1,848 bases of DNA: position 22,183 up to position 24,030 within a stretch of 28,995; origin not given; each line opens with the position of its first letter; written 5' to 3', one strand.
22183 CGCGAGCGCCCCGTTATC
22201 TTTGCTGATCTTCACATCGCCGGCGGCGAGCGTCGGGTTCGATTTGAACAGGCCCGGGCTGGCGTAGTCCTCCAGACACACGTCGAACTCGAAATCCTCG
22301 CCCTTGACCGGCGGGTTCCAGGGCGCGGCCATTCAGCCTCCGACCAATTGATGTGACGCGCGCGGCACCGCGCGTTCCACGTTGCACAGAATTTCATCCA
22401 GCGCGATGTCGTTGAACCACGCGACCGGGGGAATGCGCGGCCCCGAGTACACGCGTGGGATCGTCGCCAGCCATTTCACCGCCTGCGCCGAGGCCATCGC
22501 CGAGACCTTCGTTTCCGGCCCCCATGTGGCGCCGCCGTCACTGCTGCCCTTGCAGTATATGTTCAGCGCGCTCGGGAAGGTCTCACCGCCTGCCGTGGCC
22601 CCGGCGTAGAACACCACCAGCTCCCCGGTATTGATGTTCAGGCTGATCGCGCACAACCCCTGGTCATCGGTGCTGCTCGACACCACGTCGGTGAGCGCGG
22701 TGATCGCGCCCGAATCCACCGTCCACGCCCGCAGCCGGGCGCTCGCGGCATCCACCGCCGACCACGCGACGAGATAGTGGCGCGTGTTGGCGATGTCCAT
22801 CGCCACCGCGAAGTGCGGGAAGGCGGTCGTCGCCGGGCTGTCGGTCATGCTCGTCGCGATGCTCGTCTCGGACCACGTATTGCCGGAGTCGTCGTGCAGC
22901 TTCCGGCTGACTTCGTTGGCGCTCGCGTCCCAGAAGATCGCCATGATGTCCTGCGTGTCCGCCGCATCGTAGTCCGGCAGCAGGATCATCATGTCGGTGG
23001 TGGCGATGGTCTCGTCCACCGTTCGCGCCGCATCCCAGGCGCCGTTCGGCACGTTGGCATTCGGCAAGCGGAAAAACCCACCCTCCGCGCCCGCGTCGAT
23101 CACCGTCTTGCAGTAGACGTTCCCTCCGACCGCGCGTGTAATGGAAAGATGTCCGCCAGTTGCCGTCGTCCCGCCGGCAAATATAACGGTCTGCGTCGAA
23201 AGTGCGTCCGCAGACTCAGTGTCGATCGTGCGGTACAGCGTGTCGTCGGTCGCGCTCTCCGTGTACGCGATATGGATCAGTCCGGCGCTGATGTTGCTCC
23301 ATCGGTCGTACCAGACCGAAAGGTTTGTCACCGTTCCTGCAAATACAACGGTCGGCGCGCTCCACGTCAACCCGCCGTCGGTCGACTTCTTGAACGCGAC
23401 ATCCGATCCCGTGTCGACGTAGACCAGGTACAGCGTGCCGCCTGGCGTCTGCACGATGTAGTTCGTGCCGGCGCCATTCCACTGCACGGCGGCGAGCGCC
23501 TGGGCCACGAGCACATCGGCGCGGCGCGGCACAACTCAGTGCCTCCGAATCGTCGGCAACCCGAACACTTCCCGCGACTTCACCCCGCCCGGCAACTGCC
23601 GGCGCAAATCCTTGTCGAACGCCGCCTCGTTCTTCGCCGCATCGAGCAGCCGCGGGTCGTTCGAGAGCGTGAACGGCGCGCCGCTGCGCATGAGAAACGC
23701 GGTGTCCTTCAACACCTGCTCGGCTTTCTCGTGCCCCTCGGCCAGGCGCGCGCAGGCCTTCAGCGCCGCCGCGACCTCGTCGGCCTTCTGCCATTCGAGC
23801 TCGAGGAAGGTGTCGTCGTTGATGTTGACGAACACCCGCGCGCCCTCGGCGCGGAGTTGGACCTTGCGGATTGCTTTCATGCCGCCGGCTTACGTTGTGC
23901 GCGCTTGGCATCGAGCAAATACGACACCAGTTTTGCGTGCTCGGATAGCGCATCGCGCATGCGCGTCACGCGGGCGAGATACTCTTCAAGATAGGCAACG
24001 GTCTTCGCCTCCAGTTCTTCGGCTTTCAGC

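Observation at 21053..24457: Six-gene structural-looking cassette inserted between portal and prohead protease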

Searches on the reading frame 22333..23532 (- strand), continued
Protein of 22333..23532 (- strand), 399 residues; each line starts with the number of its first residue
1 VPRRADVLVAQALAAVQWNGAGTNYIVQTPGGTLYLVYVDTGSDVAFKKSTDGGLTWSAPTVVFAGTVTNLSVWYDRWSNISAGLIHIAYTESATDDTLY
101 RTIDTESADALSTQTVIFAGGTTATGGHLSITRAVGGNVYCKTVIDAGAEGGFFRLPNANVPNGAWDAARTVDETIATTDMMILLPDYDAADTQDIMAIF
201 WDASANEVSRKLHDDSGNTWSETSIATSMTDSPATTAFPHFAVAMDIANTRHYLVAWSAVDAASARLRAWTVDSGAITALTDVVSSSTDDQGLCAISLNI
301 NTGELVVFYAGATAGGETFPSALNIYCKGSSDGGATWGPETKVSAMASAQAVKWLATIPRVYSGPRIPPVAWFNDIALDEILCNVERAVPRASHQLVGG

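Call 85: find_encoding_contigs(protein=P0080, flank=9000, max_places=1)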
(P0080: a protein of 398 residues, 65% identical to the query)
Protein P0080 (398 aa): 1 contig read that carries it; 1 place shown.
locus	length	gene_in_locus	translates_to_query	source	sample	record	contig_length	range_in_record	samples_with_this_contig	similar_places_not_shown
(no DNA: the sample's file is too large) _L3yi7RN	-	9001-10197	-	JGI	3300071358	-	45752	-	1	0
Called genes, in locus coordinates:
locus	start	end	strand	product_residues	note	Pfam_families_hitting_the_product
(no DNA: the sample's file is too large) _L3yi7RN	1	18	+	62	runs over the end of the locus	-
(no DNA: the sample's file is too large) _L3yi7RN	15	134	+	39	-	-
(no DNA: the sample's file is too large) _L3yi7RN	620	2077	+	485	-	PF04860:Phage_portal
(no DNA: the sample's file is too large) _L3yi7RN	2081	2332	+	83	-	-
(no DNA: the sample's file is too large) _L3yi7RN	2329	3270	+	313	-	-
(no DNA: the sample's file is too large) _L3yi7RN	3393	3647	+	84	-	-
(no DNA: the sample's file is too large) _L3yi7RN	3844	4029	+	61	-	-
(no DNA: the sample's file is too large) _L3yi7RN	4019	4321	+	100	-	-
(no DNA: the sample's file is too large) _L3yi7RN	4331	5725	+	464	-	-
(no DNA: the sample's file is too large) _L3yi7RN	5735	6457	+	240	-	-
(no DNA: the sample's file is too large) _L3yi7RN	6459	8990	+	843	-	-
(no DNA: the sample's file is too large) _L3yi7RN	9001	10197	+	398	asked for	-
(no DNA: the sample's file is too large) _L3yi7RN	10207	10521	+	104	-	-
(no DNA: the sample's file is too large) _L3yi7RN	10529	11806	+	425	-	-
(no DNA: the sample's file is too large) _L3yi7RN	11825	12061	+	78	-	-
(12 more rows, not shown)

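Call 86: find_encoding_contigs(protein=P0091, flank=9000, max_places=1)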
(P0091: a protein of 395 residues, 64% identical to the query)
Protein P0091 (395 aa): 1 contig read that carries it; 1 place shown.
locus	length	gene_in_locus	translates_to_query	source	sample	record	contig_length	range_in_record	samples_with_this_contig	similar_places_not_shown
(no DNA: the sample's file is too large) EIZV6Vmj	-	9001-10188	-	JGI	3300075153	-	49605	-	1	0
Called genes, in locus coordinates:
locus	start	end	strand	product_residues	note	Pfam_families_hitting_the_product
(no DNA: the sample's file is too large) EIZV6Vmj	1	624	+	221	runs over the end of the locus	PF02195:ParB_N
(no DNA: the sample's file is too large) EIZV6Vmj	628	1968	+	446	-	PF00474:SSF (weak)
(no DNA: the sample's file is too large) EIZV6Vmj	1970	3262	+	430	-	PF01507:PAPS_reduct (faint), PF11922:DUF3440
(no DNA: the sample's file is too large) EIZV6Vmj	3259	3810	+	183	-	-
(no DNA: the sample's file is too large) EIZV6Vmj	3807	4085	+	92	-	-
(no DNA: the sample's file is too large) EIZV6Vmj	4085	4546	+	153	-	-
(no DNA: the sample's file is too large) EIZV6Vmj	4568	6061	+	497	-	-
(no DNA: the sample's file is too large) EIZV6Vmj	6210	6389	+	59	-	-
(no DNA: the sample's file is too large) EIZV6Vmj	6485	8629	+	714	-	-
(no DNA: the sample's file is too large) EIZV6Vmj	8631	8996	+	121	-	PF23140:Gp80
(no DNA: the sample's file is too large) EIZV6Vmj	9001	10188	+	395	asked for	-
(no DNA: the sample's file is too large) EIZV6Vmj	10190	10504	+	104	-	-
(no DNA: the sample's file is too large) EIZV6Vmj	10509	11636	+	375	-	-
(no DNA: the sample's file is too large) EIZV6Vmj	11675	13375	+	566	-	PF04233:Phage_Mu_F (weak), PF03496:ADPrib_exo_Tox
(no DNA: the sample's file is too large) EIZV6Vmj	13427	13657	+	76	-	-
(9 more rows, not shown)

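Call 100: search_protein_representatives(alignment_id=A2)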
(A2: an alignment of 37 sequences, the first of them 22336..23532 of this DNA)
Query: 37 sequences, 394 profile positions. Proteins with E-value up to 0.001 (for the whole library): 2996; up to 1e-10: 1156; up to 1e-30: 429. The best 150 are listed.
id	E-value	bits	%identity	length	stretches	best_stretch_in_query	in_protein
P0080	8.4e-201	683.1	-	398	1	1-394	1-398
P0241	4.8e-153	525.9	-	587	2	9-286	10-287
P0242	2.7e-141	487.2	-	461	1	14-375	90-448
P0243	5.8e-128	443.3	-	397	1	3-383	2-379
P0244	1.2e-127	442.3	-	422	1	4-382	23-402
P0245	6.6e-127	439.8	-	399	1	7-388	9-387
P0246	9.7e-127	439.3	-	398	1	1-383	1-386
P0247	7.4e-125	433.1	-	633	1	19-384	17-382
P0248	1.8e-123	428.5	-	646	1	12-368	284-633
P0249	1.2e-119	415.9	-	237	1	112-337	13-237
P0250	1.1e-118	412.7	-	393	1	9-367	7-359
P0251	1.2e-113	396.2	-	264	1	129-394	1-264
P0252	1.2e-111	389.6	-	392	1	14-380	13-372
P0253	5.3e-111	387.5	-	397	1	1-372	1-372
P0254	1.1e-110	386.5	-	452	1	11-384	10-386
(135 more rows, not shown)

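Call 103: find_encoding_contigs(protein=P0008, flank=9000, max_places=1)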
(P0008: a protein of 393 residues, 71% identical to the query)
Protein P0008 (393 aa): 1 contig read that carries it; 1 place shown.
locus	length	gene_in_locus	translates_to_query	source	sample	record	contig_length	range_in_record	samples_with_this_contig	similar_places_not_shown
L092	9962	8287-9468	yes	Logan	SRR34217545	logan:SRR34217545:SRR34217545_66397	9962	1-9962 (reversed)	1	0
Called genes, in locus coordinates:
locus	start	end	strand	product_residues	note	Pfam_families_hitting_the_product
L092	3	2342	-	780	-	?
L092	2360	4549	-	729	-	-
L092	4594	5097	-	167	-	-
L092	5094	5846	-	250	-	PF12705:PDDEXK_1 (faint)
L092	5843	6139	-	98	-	-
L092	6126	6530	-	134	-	-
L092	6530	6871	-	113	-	-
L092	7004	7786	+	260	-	-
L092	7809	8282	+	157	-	-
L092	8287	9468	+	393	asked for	PF13088:BNR_2 (faint)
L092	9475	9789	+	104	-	-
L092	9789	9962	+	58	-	?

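Call 104: find_encoding_contigs(protein=P0022, flank=9000, max_places=1)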
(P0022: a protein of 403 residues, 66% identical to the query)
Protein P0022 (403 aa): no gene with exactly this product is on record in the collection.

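Call 105: search_protein_families(library=padloc, proteins=[window:22333-23532:-], max_evalue=0.01)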
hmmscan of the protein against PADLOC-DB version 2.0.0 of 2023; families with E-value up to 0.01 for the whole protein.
window:22333-23532:- (399 aa): 0 families

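Call 106: search_protein_families(library=ncbifam, proteins=[window:22333-23532:-], max_evalue=0.01)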
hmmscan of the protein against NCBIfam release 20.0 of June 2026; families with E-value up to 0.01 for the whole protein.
window:22333-23532:- (399 aa): 0 families

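Call 111: find_related_loci(query=window:22333-23532:-, collection=metagenome_contigs, flank=9000)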
Query window:22333-23532:- (399 aa) in metagenome_contigs; peptide patterns used: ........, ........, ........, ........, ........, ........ (x = any residue, [..] = any of these).
172 stretches matched a pattern; 77 encode a relative of the query (tblastn E <= 1e-3); 77 distinct loci.
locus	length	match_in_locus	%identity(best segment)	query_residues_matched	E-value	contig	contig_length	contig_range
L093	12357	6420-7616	66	1-399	8e-175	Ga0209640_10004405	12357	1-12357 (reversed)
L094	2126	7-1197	65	1-399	0e+0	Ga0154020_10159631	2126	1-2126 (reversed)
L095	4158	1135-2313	64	3-396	4e-173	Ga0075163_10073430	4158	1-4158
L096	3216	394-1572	66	1-396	4e-176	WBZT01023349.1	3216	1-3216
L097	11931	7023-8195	65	1-396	5e-167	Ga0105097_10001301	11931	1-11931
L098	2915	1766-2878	69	1-375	2e-176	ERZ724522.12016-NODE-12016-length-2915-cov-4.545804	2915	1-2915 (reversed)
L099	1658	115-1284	66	1-396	1e-178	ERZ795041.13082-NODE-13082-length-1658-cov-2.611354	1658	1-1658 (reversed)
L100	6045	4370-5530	64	1-391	2e-164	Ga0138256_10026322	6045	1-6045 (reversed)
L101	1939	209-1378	65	1-396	4e-176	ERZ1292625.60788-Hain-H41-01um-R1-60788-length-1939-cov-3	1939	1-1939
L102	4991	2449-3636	65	1-399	2e-165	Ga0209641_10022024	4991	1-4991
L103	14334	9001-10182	63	1-396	1e-160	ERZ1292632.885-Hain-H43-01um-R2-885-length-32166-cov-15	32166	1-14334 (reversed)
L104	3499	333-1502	64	1-396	7e-166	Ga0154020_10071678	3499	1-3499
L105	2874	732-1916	64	1-396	7e-168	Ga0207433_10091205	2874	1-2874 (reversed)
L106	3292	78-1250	65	1-396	7e-165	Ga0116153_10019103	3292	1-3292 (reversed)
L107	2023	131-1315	63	1-398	4e-170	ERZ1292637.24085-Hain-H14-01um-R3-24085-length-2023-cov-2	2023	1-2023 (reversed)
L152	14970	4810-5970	46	4-396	5e-98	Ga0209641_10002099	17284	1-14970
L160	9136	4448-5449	44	23-360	1e-75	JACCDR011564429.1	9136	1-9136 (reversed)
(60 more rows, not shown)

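Call 114: search_protein_families(library=pfam, proteins=[L097:4403-7021:+, L097:2824-4170:+, L152:3378-4802:+, L152:44-2146:+, L103:5205-7235:+, L103:83-1732:+, L009:33-1604:+, L025:3966-5342:+, L160:320-2137:+, L018:5121-7010:+], max_evalue=0.01)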
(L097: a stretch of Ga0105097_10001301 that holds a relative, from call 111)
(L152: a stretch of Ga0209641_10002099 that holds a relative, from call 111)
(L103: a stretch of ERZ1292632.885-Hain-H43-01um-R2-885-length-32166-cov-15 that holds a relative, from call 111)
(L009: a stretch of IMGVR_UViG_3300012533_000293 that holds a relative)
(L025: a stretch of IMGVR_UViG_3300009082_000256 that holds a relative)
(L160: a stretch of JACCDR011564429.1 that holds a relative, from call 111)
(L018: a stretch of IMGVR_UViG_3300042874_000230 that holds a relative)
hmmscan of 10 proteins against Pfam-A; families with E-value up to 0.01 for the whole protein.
L097:4403-7021:+ (872 aa): 0 families

L097:2824-4170:+ (448 aa): 1 family
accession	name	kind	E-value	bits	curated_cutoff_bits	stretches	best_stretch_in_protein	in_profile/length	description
PF08530.16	PepX_C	-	0.00094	19.6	22.5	0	79-170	84-176/217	X-Pro dipeptidyl-peptidase C-terminal non-catalytic domain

L152:3378-4802:+ (474 aa): 0 families

L152:44-2146:+ (700 aa): 0 families

L103:5205-7235:+ (676 aa): 0 families

L103:83-1732:+ (549 aa): 1 family
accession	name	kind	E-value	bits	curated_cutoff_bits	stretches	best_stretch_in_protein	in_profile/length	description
PF12236.14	Head-tail_con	-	1.8e-103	347.1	27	1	16-495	6-489/489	Bacteriophage head to tail connecting protein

L009:33-1604:+ (523 aa): 0 families

L025:3966-5342:+ (458 aa): 0 families

L160:320-2137:+ (605 aa): 0 families

L018:5121-7010:+ (629 aa): 1 family
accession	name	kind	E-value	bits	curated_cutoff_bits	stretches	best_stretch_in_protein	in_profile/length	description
PF21722.4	Gly_rich_2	-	0.00033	21.2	24.3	1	454-620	2-140/226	Glycine-rich domain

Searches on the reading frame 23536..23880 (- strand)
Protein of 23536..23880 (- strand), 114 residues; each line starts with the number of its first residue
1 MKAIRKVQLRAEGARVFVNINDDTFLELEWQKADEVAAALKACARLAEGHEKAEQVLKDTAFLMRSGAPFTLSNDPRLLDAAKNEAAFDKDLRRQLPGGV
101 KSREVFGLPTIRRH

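Call 3: search_protein_families(library=pfam, proteins=[window:23536-23880:-], max_evalue=0.01)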
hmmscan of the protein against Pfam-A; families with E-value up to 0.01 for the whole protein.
window:23536-23880:- (114 aa): 0 families

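Call 4: search_protein_families(library=phrogs, proteins=[window:23536-23880:-], max_evalue=0.01)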
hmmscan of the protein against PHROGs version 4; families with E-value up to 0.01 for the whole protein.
window:23536-23880:- (114 aa): 0 families

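Call 81: search_dna_similar(query=window:23536-23880:-, collection=phages, mode=protein, max_evalue=0.01, max_rows=15)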
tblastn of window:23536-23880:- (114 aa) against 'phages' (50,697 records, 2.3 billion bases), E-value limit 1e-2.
No match.

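Call 105: search_protein_families(library=padloc, proteins=[window:23536-23880:-], max_evalue=0.01)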
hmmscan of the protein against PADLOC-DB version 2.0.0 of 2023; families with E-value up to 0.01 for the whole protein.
window:23536-23880:- (114 aa): 0 families

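Call 106: search_protein_families(library=ncbifam, proteins=[window:23536-23880:-], max_evalue=0.01)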
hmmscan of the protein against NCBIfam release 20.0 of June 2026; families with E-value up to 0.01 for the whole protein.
window:23536-23880:- (114 aa): 0 families

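Call 109: search_solved_structures(query=A4, max_evalue=1)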
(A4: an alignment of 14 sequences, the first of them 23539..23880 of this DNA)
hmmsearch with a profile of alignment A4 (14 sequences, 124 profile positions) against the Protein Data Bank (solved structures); distinct sequences matched with E-value up to 1: 2.
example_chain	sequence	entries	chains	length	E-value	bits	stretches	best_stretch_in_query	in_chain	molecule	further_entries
2gu3_A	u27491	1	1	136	0.22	14.6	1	11-66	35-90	YpmB protein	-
5mgr_A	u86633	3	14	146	0.74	12.9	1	49-78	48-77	Killer cell lectin-like receptor subfamily B member 1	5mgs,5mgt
